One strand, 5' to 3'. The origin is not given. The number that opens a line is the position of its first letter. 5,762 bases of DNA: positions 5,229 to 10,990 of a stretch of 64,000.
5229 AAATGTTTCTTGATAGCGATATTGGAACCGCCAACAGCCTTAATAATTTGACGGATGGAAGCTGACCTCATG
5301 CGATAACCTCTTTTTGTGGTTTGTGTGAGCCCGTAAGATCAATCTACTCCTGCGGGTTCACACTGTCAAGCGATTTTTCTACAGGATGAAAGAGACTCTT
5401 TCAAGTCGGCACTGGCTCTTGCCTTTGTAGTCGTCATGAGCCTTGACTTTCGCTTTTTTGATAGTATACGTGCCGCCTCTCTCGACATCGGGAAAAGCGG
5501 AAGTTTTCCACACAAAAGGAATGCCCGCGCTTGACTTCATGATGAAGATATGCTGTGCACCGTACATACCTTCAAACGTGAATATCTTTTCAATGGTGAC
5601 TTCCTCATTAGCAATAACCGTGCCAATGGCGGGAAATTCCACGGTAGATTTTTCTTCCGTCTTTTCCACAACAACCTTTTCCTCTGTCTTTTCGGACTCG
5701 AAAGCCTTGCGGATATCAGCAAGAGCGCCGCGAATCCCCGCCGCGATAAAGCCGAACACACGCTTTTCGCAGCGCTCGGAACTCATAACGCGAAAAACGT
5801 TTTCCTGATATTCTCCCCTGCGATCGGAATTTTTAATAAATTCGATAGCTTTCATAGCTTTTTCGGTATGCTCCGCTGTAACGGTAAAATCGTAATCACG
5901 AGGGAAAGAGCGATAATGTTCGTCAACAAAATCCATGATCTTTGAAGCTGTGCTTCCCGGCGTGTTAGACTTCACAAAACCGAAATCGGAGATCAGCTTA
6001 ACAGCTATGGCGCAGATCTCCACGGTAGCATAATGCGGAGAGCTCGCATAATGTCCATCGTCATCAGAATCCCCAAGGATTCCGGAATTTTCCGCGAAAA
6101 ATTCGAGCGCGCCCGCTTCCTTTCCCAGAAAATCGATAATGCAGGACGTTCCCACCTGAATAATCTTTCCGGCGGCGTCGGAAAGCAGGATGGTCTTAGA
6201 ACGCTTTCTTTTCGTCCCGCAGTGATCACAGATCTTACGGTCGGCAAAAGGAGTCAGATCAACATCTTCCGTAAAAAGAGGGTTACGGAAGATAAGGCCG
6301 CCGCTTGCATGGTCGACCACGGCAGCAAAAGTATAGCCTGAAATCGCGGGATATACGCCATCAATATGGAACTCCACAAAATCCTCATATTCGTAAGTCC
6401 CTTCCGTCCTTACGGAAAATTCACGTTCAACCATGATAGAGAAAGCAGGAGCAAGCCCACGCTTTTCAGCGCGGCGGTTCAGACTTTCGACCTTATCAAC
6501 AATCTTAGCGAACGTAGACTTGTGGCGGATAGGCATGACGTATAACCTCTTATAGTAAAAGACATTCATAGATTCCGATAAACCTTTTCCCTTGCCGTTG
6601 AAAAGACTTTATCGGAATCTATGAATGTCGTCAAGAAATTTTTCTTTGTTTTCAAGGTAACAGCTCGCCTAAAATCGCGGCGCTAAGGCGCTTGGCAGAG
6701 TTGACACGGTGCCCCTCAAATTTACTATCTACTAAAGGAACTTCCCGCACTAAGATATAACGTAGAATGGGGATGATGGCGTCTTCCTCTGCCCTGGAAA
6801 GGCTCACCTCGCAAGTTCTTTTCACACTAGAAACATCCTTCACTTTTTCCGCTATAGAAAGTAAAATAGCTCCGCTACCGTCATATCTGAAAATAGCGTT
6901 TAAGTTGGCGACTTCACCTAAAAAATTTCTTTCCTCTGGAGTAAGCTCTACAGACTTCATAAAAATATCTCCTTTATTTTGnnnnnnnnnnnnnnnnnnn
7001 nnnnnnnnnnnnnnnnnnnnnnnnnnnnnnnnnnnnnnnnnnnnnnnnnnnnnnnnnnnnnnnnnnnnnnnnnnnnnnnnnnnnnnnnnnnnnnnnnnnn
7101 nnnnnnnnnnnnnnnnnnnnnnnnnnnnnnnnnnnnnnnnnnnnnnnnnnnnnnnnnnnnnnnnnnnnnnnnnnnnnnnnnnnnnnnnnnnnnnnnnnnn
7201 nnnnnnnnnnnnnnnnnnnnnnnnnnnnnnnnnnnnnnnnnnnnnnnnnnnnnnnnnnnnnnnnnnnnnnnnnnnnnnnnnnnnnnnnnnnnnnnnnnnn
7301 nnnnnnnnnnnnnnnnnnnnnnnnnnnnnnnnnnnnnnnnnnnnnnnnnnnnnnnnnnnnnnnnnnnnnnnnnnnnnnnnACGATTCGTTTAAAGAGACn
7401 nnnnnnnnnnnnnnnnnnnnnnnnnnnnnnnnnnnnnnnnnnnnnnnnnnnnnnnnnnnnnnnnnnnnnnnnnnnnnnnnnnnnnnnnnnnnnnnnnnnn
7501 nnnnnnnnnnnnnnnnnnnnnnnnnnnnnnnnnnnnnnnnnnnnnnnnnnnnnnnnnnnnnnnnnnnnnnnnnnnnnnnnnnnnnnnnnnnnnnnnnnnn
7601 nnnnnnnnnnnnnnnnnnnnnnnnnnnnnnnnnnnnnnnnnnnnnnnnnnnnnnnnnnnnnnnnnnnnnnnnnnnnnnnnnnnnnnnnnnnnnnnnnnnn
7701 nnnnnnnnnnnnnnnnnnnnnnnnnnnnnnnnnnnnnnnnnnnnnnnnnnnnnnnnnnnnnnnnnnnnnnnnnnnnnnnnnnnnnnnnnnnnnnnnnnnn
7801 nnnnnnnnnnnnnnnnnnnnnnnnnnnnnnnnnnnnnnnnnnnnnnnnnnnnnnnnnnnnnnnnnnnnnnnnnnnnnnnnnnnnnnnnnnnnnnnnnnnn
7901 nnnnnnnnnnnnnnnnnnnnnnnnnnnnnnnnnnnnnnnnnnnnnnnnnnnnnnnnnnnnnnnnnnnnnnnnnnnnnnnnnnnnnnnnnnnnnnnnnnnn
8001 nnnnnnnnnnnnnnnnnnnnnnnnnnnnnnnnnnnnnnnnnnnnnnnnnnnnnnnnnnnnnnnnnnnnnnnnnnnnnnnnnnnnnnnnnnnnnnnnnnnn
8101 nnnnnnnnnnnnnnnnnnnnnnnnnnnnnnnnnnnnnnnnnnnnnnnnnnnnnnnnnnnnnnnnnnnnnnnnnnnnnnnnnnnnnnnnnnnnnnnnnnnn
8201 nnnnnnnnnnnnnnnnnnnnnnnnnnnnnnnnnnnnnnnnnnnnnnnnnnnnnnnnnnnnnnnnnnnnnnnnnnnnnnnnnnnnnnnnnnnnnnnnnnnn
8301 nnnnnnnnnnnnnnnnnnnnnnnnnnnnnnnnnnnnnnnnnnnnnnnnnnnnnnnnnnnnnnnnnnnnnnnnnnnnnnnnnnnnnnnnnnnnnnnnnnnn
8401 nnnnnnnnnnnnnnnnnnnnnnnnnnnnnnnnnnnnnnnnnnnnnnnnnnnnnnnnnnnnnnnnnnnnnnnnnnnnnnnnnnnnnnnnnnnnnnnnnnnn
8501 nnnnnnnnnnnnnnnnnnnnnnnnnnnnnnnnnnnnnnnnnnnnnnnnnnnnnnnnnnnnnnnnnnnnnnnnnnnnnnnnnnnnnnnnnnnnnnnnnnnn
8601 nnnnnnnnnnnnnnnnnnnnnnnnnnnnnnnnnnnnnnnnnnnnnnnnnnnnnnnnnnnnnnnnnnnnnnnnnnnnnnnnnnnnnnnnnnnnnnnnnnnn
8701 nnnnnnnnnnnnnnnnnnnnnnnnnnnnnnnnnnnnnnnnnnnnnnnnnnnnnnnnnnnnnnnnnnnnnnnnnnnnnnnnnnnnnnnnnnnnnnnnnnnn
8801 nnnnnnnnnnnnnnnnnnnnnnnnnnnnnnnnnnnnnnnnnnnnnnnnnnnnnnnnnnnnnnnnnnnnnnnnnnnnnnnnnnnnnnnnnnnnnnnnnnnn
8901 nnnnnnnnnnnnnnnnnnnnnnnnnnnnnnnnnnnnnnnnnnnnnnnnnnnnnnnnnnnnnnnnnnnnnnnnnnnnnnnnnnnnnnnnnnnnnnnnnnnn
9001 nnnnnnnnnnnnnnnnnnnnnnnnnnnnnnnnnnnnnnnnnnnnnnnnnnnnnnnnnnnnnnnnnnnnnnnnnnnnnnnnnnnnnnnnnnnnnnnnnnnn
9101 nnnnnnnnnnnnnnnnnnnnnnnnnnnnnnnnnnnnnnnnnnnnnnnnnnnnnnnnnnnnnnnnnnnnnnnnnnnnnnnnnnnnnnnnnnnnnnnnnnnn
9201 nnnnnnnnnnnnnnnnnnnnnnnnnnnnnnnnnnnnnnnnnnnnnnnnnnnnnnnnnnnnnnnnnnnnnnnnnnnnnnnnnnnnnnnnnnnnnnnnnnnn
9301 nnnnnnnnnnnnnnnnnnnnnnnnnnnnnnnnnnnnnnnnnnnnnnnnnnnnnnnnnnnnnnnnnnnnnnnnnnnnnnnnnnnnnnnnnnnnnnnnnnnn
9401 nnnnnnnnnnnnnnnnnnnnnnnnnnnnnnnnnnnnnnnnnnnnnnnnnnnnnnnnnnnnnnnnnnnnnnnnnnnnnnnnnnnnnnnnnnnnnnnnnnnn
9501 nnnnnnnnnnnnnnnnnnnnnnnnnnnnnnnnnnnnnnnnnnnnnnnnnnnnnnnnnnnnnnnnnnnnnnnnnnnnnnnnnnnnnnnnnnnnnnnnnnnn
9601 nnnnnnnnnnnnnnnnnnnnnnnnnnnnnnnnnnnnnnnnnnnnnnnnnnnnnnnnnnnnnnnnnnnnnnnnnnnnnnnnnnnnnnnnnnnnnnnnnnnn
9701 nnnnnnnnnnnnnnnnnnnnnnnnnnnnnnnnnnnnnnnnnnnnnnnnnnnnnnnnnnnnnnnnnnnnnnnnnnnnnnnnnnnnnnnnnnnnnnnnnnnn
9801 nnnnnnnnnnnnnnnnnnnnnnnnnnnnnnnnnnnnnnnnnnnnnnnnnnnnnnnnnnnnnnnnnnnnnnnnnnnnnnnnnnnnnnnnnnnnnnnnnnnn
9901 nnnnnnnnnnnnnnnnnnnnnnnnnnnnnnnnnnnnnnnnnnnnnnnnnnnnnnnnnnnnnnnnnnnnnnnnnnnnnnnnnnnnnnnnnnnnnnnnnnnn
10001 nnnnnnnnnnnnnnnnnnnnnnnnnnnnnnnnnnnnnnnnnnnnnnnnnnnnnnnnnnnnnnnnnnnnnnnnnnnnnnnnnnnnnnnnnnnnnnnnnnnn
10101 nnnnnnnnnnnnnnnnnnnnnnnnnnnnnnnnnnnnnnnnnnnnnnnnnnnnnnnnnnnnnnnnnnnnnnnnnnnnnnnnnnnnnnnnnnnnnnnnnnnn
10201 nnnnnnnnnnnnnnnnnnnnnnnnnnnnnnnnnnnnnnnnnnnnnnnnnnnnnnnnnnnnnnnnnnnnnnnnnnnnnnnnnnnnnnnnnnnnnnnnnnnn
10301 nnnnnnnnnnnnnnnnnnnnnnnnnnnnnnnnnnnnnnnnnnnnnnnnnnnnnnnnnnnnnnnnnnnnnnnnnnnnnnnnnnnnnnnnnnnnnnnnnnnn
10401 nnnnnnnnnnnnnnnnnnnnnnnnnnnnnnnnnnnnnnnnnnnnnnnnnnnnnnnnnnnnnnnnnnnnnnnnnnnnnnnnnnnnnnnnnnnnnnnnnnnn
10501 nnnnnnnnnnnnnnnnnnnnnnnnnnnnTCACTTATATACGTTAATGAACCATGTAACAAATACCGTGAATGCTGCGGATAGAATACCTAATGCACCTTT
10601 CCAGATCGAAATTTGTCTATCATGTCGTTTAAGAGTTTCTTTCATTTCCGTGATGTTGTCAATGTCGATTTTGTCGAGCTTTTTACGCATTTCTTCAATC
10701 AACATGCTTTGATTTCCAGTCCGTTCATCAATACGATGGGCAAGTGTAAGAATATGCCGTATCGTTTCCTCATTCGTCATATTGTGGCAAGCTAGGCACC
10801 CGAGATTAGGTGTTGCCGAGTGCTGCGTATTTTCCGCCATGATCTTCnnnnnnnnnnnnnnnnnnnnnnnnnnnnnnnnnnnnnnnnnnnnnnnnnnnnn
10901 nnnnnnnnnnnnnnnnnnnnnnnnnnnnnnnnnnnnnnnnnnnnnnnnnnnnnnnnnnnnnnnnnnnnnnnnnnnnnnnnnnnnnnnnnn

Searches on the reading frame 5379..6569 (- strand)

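Call 20: search_protein_families(library=pfam, proteins=[window:5379-6569:-], max_evalue=0.001)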
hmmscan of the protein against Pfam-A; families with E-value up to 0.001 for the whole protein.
window:5379-6569:- (396 aa): 0 families

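Call 28: search_protein_families(library=phrogs, proteins=[window:5379-6569:-], max_evalue=0.001)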
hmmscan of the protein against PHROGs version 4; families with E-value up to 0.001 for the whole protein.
window:5379-6569:- (396 aa): 3 families
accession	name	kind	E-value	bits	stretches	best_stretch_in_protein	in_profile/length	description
phrog_2319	-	unknown function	2.7e-48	166.2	1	18-394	11-396/399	-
phrog_27218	-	unknown function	3.1e-05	24.9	1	315-391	110-186/192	-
phrog_3628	-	unknown function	0.0009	19.5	0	323-394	183-255/257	-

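Call 56: search_protein_families(library=ncbifam, proteins=[window:5379-6569:-], max_evalue=0.1)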
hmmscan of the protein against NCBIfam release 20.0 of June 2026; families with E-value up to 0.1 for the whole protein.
window:5379-6569:- (396 aa): 0 families

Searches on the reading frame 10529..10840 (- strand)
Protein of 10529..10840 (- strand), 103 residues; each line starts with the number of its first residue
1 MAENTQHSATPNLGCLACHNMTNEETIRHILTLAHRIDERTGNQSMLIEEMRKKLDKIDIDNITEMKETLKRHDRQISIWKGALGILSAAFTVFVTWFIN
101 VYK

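Call 56: search_protein_families(library=ncbifam, proteins=[window:10529-10840:-], max_evalue=0.1)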
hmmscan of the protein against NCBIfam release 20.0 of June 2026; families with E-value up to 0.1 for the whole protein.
window:10529-10840:- (103 aa): 2 families
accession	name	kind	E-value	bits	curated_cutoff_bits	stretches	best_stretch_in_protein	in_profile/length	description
NF011556.0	PRK14981.2-2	equivalog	0.0075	16.2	182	1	15-74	9-71/124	DNA-directed RNA polymerase subunit F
NF047767.1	LBF_2804_fam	subfamily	0.019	14.2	80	1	52-99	12-59/352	LBF_2804 family protein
